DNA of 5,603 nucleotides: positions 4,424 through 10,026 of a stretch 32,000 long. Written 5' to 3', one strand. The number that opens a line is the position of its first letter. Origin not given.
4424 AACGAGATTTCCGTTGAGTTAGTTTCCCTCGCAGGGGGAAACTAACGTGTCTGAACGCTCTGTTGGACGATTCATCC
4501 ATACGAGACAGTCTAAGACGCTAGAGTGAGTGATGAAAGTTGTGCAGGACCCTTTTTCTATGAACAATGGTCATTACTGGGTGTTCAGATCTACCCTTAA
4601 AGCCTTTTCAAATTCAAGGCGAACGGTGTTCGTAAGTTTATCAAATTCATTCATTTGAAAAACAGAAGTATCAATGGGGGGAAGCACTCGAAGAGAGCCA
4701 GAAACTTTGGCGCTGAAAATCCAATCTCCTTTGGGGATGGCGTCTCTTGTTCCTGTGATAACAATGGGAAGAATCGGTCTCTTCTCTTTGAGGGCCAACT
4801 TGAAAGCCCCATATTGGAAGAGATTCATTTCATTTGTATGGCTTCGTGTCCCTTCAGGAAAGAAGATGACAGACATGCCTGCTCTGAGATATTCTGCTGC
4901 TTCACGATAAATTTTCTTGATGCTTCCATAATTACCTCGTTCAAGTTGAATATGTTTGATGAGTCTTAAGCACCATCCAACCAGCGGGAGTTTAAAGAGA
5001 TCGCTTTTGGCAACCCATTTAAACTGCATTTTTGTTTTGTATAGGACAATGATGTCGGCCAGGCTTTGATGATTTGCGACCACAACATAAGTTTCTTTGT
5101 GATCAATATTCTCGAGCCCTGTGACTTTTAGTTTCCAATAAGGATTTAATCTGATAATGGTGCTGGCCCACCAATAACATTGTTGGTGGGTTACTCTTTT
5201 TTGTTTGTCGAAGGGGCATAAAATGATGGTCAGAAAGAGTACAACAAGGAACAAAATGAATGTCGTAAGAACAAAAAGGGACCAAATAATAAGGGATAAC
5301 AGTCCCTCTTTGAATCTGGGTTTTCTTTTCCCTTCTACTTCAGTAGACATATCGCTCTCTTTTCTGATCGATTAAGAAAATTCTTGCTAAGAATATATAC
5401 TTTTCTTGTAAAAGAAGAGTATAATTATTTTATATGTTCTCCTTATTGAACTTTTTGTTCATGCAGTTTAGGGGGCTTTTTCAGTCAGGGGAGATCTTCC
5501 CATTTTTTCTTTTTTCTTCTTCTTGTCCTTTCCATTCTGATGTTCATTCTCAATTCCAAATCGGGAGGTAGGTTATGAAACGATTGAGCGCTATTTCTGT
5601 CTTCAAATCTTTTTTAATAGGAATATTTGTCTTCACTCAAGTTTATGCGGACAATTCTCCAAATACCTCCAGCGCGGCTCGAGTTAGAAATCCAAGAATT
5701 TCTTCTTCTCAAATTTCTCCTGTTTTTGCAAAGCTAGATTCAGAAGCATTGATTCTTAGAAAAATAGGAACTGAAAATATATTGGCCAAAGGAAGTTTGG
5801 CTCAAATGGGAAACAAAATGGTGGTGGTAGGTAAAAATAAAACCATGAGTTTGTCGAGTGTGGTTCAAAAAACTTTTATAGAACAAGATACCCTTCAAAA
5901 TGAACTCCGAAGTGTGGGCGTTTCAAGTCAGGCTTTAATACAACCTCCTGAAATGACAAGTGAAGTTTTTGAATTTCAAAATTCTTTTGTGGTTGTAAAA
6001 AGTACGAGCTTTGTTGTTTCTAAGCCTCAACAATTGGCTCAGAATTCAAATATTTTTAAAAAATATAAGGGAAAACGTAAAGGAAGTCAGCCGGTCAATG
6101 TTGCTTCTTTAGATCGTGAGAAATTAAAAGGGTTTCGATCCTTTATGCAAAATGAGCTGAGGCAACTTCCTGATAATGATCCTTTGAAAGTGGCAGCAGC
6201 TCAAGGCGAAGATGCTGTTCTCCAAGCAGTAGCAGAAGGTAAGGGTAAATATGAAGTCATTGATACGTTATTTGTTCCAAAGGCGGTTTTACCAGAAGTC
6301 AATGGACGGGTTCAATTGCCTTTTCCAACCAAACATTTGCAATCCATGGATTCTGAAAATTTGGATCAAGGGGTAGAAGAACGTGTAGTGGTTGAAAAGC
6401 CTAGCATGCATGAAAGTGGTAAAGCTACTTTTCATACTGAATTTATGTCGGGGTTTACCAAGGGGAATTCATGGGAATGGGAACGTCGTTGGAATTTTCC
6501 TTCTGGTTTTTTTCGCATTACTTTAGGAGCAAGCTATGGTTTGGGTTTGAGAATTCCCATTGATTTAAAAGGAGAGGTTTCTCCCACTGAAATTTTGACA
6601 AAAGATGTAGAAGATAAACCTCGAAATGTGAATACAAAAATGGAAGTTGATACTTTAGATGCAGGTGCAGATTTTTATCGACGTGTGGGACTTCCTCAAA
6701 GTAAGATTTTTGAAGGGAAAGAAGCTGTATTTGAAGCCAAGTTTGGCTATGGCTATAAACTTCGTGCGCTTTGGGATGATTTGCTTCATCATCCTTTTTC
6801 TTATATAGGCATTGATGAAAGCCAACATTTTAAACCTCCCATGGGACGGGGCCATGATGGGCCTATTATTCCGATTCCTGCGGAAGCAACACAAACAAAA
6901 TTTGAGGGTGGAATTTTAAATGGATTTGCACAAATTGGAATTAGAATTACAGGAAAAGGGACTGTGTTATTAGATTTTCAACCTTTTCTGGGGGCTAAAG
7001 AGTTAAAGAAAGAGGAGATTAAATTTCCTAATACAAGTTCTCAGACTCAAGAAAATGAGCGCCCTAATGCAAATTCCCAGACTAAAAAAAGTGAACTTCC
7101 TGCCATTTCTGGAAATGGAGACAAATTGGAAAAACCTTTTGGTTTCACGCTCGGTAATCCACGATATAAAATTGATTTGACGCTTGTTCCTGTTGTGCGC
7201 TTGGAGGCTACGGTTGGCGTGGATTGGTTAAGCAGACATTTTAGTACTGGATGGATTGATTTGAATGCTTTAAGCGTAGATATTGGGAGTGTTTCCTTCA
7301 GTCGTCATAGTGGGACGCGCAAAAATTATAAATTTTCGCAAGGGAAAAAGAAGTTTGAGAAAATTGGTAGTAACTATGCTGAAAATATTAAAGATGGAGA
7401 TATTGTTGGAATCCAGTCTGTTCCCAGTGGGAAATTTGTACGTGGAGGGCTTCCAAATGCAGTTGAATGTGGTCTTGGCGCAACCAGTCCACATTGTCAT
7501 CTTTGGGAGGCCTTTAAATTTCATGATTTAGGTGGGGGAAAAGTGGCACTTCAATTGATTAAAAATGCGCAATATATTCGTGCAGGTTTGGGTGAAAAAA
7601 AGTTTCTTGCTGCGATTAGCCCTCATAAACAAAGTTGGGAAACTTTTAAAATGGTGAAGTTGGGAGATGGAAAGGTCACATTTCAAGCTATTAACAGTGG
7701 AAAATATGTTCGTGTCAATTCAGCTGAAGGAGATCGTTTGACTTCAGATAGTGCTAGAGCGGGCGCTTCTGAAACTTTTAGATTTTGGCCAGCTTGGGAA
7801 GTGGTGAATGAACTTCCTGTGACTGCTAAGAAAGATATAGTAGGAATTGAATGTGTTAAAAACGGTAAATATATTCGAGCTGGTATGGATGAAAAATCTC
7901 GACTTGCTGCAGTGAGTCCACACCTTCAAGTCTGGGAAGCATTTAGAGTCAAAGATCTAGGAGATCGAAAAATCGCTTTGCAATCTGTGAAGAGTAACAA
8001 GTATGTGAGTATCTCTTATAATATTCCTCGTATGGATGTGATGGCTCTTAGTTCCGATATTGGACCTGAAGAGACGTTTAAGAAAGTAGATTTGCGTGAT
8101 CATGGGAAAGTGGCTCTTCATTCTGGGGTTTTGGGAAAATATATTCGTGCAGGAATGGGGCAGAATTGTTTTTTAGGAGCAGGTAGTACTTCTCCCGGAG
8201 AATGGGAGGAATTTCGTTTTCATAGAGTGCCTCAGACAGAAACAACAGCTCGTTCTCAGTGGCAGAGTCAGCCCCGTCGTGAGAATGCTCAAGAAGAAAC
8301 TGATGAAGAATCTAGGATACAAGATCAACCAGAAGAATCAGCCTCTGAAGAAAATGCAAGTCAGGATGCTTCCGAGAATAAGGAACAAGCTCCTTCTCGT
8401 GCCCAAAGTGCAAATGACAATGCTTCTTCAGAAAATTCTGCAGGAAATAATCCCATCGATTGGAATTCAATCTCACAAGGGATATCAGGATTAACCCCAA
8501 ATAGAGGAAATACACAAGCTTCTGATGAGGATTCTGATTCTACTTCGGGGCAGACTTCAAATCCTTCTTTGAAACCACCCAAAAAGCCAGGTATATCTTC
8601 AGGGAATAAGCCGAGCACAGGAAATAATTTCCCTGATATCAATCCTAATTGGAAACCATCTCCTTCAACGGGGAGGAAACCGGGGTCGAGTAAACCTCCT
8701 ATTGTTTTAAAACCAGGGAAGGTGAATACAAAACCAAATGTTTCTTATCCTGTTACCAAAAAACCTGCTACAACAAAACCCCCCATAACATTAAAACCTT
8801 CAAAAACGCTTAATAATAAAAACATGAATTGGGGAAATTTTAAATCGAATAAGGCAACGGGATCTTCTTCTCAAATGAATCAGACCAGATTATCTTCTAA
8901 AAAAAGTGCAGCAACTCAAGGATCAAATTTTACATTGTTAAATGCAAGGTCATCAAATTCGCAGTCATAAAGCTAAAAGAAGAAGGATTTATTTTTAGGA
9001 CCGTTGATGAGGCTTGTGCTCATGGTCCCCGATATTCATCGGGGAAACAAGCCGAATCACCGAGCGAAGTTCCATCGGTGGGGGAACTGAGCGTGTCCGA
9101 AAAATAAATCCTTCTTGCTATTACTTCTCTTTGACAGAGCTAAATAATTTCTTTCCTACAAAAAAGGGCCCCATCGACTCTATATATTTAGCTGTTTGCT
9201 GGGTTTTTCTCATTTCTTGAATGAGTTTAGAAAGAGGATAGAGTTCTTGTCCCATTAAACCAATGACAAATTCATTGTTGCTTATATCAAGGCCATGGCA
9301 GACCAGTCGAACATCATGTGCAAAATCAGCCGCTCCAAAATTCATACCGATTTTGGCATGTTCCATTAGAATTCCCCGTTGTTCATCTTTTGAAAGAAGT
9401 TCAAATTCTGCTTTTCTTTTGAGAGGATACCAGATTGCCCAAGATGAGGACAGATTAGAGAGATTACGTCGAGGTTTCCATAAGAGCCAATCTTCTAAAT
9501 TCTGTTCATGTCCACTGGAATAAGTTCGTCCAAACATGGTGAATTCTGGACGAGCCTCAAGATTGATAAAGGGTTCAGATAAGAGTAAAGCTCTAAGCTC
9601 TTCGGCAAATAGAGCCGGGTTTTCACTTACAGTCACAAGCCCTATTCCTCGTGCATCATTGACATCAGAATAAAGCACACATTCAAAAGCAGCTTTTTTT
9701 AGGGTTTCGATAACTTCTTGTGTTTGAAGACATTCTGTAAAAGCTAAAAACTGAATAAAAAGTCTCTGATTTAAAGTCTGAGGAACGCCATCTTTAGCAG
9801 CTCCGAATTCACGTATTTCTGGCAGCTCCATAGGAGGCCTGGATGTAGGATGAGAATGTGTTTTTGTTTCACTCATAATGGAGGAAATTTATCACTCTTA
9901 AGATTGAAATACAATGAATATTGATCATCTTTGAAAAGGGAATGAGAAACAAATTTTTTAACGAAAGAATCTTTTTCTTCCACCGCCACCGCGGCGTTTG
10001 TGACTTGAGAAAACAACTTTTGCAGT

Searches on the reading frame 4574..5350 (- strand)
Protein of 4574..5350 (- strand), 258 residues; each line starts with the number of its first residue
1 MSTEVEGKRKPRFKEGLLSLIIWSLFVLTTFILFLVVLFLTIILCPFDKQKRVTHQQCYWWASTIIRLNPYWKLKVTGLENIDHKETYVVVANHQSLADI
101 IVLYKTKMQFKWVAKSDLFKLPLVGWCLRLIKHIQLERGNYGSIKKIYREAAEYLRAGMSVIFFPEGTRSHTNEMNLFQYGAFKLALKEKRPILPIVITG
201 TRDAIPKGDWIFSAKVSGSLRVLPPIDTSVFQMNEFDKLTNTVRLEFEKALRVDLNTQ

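Call 9: search_protein_families(library=ncbifam, proteins=[window:4574-5350:-])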
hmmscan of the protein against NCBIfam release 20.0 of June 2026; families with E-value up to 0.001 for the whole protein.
window:4574-5350:- (258 aa): 10 families
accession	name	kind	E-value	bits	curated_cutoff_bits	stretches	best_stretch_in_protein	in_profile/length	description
TIGR00530.1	AGP_acyltrn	subfamily_domain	2.4e-30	104.9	102.95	1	73-198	3-129/130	1-acylglycerol-3-phosphate O-acyltransferase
NF052553.1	LyOrLpactfOlsABRUA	equivalog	4.9e-17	62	300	1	27-179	10-157/263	lyso-ornithine lipid O-acyltransferase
NF006386.0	PRK08633.1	equivalog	1.4e-14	52.8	1221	1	23-201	381-554/1147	acyl-[ACP]--phospholipid O-acyltransferase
NF011593.0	PRK15018.1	equivalog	2.5e-14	53.6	501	1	27-248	7-226/245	1-acylglycerol-3-phosphate O-acyltransferase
NF010621.0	PRK14014.1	domain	7.3e-12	45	186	1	15-169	7-185/301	acetyltransferase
NF052552.1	LyOrLpactfOlsARHOCB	equivalog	1.7e-11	43.6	300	1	26-183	22-181/271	lyso-ornithine lipid O-acyltransferase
NF058536.1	LPAAT_acyl_YihG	equivalog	3.2e-11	43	260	1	20-169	7-180/290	1-acylglycerol-3-phosphate O-acyltransferase, YihG family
NF005291.0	PRK06814.1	equivalog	1e-09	36.9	1349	1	65-203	432-568/1140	acyl-[ACP]--phospholipid O-acyltransferase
NF052615.1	orn_lipid_OlsF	equivalog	4.6e-05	22.2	620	1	69-201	63-199/570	bifunctional ornithine lipid synthase OlsF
NF005959.0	PRK08043.1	equivalog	7.5e-05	21.2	886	1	71-202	13-141/719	bifunctional acyl-ACP--phospholipid O-acyltransferase/long-chain-fatty-acid--ACP ligase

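Call 10: find_encoding_contigs(protein=window:4574-5350:-, flank=3000, max_places=10)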
Protein window:4574-5350:- (258 aa): 2 contigs read that carry it; 2 places shown.
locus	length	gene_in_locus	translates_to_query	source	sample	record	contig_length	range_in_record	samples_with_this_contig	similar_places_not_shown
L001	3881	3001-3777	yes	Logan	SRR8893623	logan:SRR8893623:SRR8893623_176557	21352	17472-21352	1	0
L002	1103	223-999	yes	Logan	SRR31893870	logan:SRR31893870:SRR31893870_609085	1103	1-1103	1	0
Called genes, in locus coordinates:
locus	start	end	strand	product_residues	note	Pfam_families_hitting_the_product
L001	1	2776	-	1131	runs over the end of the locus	PF25490:DUF7910 (faint)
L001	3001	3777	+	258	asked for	PF01553:Acyltransferase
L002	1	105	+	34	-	?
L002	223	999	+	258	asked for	PF01553:Acyltransferase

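Call 13: find_homologous_proteins(query=window:4574-5350:-, max_evalue=1e-30)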
Query window:4574-5350:- (258 aa): 4119 proteins with E <= 1e-30 among 6185 candidates; the best 120 are listed.
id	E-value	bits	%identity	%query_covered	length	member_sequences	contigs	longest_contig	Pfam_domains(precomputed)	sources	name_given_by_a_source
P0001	2.2e-170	583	100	100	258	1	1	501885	PF01553.27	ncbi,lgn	-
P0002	2.5e-145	501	86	98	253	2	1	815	PF01553.27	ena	-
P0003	4.3e-127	441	76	97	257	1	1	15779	PF01553.27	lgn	-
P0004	2.4e-102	360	66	91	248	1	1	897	PF01553.27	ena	-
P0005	2.2e-100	353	65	92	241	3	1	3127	PF01553.27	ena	-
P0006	2.6e-100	353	63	89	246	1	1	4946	PF01553.27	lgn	-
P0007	3.8e-100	353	63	91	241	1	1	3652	PF01553.27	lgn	-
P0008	6.2e-100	352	65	91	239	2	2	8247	PF01553.27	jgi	-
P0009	6.8e-100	352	64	91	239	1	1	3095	PF01553.27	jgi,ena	-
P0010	6.8e-100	352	60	95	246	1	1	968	PF01553.27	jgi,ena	-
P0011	7.1e-100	352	66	86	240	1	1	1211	PF01553.27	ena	-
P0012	9.7e-100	351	64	91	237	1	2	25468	PF01553.27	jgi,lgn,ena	-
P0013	1.0e-99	351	66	90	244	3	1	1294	PF01553.27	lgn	-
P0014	1.0e-99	351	65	88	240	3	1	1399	PF01553.27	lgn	-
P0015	1.1e-99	351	64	91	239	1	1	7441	PF01553.27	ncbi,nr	ncbi:MAG: 1-acyl-sn-glycerol-3-phosphate acyltransferase [Candidatus Omnitrophica bacterium]|nr:1-ac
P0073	9.6e-97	341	75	76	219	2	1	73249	PF01553.27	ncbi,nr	ncbi:MAG: 1-acyl-sn-glycerol-3-phosphate acyltransferase [Chlamydiae bacterium]|nr:1-acyl-sn-glycero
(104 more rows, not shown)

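Call 14: find_encoding_contigs(protein=P0003, flank=4000, max_places=4)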
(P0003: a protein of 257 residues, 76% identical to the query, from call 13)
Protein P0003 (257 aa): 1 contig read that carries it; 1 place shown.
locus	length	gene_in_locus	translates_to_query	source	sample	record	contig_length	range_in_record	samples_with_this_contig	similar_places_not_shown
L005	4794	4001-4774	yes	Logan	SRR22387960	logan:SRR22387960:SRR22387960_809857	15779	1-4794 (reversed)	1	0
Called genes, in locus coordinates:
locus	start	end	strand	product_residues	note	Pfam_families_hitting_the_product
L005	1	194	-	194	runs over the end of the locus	PF01195:Pept_tRNA_hydro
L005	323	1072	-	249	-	PF01386:Ribosomal_L25p, PF14693:Ribosomal_TL5_C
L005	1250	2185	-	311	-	PF13793:Pribosyltran_N, PF14681:UPRTase (faint), PF00156:Pribosyltran, PF14572:Pribosyl_synth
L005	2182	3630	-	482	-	PF00483:NTP_transferase, PF01128:IspD, PF12804:NTP_transf_3, PF25084:LbH_EIF2B, PF00132:Hexapep, PF14602:Hexapep_2 (faint), PF25087:GMPPB_C (faint), PF00132:Hexapep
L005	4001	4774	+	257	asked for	PF01553:Acyltransferase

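Call 15: find_encoding_contigs(protein=P0073, flank=4000, max_places=4)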
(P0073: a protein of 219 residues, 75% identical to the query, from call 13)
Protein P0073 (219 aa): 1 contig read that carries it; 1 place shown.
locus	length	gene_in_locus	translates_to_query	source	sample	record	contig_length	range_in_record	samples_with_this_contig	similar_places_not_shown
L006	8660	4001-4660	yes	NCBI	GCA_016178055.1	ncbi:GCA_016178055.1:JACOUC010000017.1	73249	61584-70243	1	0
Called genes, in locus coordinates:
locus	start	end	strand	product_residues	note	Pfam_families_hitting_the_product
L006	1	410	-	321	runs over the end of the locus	PF19420:DDAH_eukar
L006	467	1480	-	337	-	PF04958:AstA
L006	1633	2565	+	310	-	PF17251:Pom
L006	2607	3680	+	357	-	PF00817:IMS, PF11798:IMS_HHH, PF21999:IMS_HHH_1 (weak), PF11799:IMS_C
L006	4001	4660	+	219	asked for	PF01553:Acyltransferase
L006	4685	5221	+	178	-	PF01569:PAP2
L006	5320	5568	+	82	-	PF04014:MazE_antitoxin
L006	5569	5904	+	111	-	PF02452:PemK_toxin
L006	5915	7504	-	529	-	PF03065:Glyco_hydro_57, PF09210:BE_C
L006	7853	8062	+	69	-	-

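Call 28: list_cluster_members(proteins=[window:4574-5350:-, window:3250-4032:-, window:5575-8970:+])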
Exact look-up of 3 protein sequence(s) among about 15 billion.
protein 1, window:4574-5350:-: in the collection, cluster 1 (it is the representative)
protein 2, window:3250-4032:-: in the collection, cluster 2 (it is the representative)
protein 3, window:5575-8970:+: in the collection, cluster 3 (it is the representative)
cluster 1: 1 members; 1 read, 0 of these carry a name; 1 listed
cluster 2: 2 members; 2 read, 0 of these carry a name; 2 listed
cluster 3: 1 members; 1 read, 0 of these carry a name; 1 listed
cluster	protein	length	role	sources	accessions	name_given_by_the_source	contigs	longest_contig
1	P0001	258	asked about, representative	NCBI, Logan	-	-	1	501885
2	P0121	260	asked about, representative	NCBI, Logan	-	-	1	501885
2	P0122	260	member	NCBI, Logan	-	-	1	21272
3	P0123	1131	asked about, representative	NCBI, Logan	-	-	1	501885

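Call 30: find_encoding_contigs(protein=P0122, flank=3000, max_places=6)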
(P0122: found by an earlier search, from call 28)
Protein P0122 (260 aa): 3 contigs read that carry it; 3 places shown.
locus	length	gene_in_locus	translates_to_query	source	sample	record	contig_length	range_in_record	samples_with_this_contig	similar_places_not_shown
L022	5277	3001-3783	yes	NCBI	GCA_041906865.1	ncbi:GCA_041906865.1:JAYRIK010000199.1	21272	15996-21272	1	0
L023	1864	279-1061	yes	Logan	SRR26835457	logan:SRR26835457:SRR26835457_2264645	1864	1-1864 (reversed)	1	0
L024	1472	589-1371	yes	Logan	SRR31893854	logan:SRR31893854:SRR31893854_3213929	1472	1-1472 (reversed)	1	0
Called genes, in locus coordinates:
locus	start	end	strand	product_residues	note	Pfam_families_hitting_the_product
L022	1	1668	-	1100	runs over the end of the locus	PF25490:DUF7910 (faint)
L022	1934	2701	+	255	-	PF01553:Acyltransferase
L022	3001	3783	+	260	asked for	PF05690:ThiG, PF00977:His_biosynth (weak)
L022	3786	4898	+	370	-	PF04055:Radical_SAM, PF06968:BATS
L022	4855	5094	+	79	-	PF02597:ThiS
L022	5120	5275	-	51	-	?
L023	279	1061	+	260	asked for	PF05690:ThiG, PF00977:His_biosynth (weak)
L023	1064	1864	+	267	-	?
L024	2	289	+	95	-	?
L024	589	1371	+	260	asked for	PF05690:ThiG, PF00977:His_biosynth (weak)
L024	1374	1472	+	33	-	?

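Call 51: find_encoding_contigs(protein=P0122, flank=10000, max_places=2)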
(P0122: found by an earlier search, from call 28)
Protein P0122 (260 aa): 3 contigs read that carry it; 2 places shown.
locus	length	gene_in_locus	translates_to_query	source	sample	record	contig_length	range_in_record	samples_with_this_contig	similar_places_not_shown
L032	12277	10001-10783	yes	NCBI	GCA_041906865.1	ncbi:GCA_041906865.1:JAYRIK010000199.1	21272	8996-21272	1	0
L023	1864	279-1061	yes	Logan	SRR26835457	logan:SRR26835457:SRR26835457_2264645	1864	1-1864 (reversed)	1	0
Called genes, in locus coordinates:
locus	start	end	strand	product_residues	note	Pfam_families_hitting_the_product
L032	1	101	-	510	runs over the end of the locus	PF01928:CYTH, PF05235:CHAD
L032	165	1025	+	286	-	PF03976:PPK2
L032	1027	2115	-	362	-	PF21088:MS_channel_1st, PF00924:MS_channel_2nd, PF21082:MS_channel_3rd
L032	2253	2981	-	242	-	PF02535:Zip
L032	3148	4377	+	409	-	PF00270:DEAD, PF04851:ResIII (weak), PF00271:Helicase_C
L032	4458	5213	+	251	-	PF06778:Chlor_dismutase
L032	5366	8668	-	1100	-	PF25490:DUF7910 (faint)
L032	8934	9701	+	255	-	PF01553:Acyltransferase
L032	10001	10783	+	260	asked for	PF05690:ThiG, PF00977:His_biosynth (weak)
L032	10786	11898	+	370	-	PF04055:Radical_SAM, PF06968:BATS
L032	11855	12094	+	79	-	PF02597:ThiS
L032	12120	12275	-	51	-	?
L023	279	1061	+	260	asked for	PF05690:ThiG, PF00977:His_biosynth (weak)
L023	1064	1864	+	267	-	?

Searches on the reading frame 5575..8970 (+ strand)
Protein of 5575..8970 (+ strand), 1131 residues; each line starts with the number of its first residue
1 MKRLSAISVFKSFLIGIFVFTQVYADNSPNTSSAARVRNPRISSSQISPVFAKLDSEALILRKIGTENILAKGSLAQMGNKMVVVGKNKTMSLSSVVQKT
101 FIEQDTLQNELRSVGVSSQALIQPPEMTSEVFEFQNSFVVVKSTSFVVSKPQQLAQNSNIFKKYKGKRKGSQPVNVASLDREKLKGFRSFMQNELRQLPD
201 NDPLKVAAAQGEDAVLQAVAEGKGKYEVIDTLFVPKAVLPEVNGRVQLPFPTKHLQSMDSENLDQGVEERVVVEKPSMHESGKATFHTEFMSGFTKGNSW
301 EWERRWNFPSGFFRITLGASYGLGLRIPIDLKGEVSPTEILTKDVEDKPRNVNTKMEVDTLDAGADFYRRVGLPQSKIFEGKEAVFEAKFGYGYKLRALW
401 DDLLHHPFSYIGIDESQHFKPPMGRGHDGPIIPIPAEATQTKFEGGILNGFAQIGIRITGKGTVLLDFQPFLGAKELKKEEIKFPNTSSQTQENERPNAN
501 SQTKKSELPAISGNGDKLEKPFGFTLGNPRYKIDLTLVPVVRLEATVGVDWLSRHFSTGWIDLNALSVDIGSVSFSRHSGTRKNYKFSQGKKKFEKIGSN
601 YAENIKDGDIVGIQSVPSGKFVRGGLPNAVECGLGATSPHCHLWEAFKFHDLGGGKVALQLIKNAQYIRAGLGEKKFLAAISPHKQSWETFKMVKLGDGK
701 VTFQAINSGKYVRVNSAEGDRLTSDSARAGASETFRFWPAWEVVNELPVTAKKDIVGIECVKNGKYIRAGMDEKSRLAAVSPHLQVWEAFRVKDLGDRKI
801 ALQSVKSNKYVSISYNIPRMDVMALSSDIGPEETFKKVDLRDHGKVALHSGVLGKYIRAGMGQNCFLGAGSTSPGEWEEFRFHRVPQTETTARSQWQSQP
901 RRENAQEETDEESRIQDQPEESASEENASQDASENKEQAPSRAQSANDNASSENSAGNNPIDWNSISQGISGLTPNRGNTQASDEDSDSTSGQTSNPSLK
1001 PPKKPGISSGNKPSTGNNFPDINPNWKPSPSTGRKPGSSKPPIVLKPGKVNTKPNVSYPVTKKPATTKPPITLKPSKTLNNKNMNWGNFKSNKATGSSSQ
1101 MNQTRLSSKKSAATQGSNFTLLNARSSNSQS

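Call 9: search_protein_families(library=ncbifam, proteins=[window:5575-8970:+])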
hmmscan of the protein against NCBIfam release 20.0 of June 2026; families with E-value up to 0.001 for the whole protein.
window:5575-8970:+ (1131 aa): 0 families

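Call 71: search_protein_families(library=pfam, proteins=[window:5575-8970:+], max_evalue=0.001)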
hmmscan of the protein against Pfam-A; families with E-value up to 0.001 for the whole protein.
window:5575-8970:+ (1131 aa): 1 family
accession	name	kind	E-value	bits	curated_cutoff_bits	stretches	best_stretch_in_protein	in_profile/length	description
PF25490.1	DUF7910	-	2.9e-15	57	35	1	652-737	5-90/140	Domain of unknown function (DUF7910)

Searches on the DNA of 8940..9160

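Call 61: search_rna_families(source=window, start=8940, end=9160, threshold=evalue, max_evalue=10)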
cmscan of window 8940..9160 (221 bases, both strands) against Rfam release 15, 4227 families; matches with E-value up to 10: 4.
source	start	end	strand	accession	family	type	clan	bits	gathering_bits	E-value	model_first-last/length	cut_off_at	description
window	8976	9120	-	RF04263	MIR2593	Gene; miRNA;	-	16.3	96.2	3.4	1-116/116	no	MIR2593 microRNA precursor family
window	8971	9119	+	RF04148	MIR844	Gene; miRNA;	-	13.7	70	4.3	1-114/114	no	MIR844 microRNA precursor family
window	9123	9152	+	RF02931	Bacilli-1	Gene; sRNA;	-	11.1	55.6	8.1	1-65/65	no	Bacilli-1 RNA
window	9052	9153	+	RF02039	SPRY4-IT1_2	Gene; lncRNA;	-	9.1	40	7.5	1-120/120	no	SPRY4-IT1 conserved region 2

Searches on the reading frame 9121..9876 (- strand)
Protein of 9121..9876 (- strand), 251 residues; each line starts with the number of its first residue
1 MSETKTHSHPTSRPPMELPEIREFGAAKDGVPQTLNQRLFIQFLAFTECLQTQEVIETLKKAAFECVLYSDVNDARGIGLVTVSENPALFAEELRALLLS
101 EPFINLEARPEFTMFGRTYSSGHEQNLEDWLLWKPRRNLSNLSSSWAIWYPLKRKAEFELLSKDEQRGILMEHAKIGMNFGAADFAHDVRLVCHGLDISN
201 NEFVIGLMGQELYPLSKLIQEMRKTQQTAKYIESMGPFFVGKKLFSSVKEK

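Call 71: search_protein_families(library=pfam, proteins=[window:9121-9876:-], max_evalue=0.001)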
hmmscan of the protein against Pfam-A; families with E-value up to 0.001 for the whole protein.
window:9121-9876:- (251 aa): 1 family
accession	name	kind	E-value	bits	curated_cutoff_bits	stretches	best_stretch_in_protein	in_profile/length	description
PF06778.18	Chlor_dismutase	-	1.5e-13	51.3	25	1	143-243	94-188/189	Chlorite dismutase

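Call 91: find_encoding_contigs(protein=window:9121-9876:-, flank=1000, max_places=10)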
Protein window:9121-9876:- (251 aa): 2 contigs read that carry it; 1 place shown.
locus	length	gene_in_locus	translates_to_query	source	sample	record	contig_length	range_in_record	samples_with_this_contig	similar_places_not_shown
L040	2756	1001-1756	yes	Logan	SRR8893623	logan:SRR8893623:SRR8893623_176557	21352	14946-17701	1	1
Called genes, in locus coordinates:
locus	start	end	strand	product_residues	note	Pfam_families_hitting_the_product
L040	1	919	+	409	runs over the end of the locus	PF00270:DEAD, PF04851:ResIII, PF00271:Helicase_C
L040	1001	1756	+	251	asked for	PF06778:Chlor_dismutase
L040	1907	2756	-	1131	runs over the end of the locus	PF25490:DUF7910 (faint)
